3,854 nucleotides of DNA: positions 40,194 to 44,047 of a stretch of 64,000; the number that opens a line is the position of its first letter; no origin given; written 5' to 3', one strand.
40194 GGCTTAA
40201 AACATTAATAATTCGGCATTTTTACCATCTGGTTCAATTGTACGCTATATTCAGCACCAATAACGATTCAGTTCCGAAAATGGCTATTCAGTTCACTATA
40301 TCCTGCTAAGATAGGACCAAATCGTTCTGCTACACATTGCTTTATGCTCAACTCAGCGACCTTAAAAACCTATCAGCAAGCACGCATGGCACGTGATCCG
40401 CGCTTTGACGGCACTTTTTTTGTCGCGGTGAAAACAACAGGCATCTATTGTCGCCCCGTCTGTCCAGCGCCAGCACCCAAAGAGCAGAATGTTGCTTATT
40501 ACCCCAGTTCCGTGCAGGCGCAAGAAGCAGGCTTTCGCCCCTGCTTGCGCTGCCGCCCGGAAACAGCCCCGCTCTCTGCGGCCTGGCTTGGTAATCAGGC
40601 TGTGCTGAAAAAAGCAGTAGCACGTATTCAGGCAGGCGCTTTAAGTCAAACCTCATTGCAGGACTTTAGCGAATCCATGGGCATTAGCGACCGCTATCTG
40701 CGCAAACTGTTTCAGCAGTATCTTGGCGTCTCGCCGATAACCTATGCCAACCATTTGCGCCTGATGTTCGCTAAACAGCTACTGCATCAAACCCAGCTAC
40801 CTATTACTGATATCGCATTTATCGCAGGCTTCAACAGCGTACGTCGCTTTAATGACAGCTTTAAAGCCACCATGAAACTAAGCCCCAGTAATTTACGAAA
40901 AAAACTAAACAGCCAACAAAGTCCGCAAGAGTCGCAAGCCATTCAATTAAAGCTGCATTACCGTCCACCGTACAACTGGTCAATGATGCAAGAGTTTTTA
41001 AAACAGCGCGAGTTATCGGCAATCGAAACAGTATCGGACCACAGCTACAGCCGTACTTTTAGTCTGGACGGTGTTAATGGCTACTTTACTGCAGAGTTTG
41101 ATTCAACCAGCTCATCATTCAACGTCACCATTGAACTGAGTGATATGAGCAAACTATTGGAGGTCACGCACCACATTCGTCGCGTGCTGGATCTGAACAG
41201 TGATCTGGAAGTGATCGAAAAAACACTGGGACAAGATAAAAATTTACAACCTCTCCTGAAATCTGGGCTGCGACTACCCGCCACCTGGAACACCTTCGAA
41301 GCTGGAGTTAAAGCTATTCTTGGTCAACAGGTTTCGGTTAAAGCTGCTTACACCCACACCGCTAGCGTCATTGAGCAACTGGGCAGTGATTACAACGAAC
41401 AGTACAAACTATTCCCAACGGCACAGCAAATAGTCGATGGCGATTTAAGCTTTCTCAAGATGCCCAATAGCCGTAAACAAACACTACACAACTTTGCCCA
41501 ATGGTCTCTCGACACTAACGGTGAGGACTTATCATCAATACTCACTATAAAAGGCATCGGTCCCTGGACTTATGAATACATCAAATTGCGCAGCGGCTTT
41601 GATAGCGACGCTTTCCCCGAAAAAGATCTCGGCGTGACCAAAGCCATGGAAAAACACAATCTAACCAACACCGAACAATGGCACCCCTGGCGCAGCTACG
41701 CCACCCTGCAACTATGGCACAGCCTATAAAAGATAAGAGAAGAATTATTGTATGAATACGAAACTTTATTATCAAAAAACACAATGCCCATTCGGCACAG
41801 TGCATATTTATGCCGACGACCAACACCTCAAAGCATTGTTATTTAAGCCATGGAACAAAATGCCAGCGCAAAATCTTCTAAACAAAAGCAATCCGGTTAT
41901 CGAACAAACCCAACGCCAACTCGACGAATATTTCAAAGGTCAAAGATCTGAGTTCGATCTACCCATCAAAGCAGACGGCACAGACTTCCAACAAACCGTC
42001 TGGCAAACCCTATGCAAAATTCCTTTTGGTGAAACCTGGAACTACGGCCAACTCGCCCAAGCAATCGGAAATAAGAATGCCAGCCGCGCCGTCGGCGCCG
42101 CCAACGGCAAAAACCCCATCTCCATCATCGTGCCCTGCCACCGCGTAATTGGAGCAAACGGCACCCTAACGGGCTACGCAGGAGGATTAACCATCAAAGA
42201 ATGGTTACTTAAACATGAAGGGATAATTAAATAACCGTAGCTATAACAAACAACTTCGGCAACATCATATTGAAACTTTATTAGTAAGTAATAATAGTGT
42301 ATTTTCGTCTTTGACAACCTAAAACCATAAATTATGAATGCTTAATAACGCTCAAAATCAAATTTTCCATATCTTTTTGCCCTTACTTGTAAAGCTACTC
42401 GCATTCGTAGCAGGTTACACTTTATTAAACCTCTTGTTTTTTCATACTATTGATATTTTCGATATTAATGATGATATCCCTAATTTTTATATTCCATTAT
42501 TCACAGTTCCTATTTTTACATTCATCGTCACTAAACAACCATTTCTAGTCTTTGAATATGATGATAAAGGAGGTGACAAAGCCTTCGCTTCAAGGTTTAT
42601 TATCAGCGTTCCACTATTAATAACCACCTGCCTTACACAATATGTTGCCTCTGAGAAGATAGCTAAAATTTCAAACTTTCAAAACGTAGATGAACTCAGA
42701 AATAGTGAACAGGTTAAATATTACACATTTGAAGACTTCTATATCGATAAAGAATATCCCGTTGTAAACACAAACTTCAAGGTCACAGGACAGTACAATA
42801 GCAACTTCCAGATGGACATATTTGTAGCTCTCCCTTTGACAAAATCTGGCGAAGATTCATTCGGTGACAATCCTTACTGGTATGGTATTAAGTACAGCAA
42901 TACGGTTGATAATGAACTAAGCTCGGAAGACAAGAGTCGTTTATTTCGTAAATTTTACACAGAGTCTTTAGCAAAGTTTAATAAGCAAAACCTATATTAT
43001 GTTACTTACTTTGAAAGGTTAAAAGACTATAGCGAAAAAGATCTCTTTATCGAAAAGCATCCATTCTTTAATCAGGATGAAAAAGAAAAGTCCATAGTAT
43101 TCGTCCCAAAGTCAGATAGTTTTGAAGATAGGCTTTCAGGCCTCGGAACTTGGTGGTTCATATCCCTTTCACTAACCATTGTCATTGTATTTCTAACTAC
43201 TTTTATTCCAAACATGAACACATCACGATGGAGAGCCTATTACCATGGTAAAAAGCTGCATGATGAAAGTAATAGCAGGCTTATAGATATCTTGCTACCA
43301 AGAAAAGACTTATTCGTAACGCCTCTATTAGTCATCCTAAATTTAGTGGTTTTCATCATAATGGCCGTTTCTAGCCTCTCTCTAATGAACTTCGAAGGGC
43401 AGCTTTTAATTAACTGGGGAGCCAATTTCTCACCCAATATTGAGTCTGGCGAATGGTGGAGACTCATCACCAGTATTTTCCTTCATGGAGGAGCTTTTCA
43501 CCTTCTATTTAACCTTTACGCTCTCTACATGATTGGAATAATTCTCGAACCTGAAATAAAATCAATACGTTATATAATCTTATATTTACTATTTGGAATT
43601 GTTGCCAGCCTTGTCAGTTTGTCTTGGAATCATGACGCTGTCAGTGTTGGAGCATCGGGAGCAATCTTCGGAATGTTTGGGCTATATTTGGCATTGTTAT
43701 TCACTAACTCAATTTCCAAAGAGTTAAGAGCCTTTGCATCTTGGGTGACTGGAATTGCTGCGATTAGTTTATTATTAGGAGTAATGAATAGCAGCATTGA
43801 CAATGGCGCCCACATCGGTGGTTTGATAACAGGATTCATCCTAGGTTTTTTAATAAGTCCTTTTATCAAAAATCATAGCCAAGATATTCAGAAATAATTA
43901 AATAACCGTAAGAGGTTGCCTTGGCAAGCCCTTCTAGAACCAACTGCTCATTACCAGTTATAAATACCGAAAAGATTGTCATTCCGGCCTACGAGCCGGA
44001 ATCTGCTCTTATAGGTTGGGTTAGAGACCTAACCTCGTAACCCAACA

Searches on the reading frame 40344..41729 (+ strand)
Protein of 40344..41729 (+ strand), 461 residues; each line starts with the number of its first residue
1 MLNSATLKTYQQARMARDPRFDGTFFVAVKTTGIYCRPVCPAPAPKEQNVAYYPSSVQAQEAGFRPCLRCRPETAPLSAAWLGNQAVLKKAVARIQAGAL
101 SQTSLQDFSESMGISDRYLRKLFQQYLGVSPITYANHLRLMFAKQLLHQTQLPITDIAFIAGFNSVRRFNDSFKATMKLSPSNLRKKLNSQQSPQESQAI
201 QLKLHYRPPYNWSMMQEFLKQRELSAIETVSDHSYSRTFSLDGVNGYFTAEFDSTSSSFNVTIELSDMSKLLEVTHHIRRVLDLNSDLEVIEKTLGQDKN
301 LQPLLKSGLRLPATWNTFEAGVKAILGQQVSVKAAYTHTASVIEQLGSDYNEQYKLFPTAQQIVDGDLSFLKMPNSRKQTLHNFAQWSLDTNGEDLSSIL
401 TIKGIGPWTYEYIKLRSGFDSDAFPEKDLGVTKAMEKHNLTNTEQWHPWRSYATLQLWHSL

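Call 20: search_protein_families(library=ncbifam, proteins=[window:40344-41729:+], max_evalue=1e-8)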
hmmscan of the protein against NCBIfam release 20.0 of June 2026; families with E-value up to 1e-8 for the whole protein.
window:40344-41729:+ (461 aa): 15 families
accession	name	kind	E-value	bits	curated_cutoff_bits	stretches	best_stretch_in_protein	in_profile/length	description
NF007641.0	PRK10308.1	equivalog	1.4e-40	139.7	229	1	203-459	3-273/285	DNA-3-methyladenine glycosylase 2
NF011964.0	PRK15435.1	equivalog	1.4e-24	86.8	345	1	11-186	13-182/354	bifunctional DNA-binding transcriptional regulator/O6-methylguanine-DNA methyltransferase Ada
NF047455.1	TF_Staph_AryK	equivalog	5e-18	64.7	850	1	100-230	171-299/759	transcriptional regulator AryK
NF052371.1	TransRegGbdRPseu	equivalog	5e-17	62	480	1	84-201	223-340/365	choline metabolism transcriptional regulator GbdR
NF047788.1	TransRegPocR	equivalog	2.1e-13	50.2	500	1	85-191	188-294/296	transcriptional regulator PocR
NF006902.0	PRK09393.1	equivalog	8e-13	48.3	425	1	87-191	221-325/327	transcriptional regulator FtrA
NF007633.0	PRK10296.1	equivalog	9.5e-13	48.3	264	1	89-191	175-278/280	transcriptional regulator ChbR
NF033869.1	viru_reg_Rsp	equivalog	2.2e-12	46.3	400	1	84-195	145-256/701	AraC family transcriptional regulator Rsp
NF010028.0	PRK13503.1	equivalog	8.6e-12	45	288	1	104-190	189-275/278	HTH-type transcriptional activator RhaS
NF041686.2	ant_diox_reg_AndR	equivalog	1.2e-11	44.8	350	1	86-183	217-316/321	anthranilate 1,2-dioxygenase regulatory protein AndR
NF007860.0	PRK10572.1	equivalog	3.9e-11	42.4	208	1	91-192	188-289/292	arabinose operon transcriptional regulator AraC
NF007693.0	PRK10371.1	equivalog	4.9e-10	39.1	253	1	104-192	216-302/309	transcriptional regulator MelR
NF010026.0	PRK13501.1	equivalog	6.6e-10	38.6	363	1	92-190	182-280/290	HTH-type transcriptional activator RhaR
NF010025.2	PRK13500.1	equivalog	1.1e-09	38.3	525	1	84-189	174-279/282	HTH-type transcriptional activator RhaR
NF052534.1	RzbtTranRegRhrA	equivalog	4e-09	36.1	500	1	99-187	221-310/312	rhizobactin biosynthesis transcriptional regulator RhrA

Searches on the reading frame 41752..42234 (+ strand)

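Call 20: search_protein_families(library=ncbifam, proteins=[window:41752-42234:+], max_evalue=1e-8)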
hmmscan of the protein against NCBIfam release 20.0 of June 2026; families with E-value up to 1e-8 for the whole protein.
window:41752-42234:+ (160 aa): 5 families
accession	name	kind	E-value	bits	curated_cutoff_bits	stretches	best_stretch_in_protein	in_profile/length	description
NF007626.0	PRK10286.1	equivalog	1.9e-41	142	192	1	54-158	63-168/171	methylated-DNA--[protein]-cysteine S-methyltransferase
TIGR00589.1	ogt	superfamily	9.6e-37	124.9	46.4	1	77-156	1-80/80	methylated-DNA--[protein]-cysteine S-methyltransferase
NF011964.0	PRK15435.1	equivalog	3.7e-29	101.9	345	1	43-156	235-348/354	bifunctional DNA-binding transcriptional regulator/O6-methylguanine-DNA methyltransferase Ada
NF003022.0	PRK03887.1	equivalog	2e-15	57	164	1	77-158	91-170/175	methylated-DNA--protein-cysteine methyltransferase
NF041132.1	DNA_protcyst_Mta_Thcoc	equivalog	7.3e-15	55.2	250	1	77-157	91-169/169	methylated-DNA--protein-cysteine methyltransferase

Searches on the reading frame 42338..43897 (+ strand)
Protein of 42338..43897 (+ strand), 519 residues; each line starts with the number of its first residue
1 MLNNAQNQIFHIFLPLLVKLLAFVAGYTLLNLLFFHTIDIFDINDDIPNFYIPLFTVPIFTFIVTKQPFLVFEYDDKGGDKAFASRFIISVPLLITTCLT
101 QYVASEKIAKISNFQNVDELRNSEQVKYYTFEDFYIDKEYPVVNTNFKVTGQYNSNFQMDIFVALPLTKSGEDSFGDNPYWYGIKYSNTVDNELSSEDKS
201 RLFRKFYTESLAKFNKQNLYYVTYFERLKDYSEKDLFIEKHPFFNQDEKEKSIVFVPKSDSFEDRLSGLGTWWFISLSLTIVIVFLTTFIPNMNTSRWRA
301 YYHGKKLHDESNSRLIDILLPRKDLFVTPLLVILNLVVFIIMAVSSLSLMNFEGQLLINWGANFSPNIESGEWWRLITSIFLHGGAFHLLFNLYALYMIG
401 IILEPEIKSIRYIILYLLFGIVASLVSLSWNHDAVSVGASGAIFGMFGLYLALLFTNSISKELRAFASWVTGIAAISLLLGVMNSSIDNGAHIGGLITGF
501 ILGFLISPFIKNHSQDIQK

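Call 20: search_protein_families(library=ncbifam, proteins=[window:42338-43897:+], max_evalue=1e-8)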
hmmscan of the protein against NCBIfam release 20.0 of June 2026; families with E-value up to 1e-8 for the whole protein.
window:42338-43897:+ (519 aa): 3 families
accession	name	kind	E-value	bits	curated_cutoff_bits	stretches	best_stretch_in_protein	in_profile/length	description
TIGR03902.1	rhom_GG_sort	equivalog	4.2e-14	52.8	84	1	366-502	9-152/154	rhombosortase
TIGR04239.1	rhombo_GlpG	equivalog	2.5e-11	43.8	250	1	326-505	95-267/271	rhomboid family intramembrane serine protease GlpG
NF008155.0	PRK10907.1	equivalog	8.4e-10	38.4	335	1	296-505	67-267/276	rhomboid family intramembrane serine protease GlpG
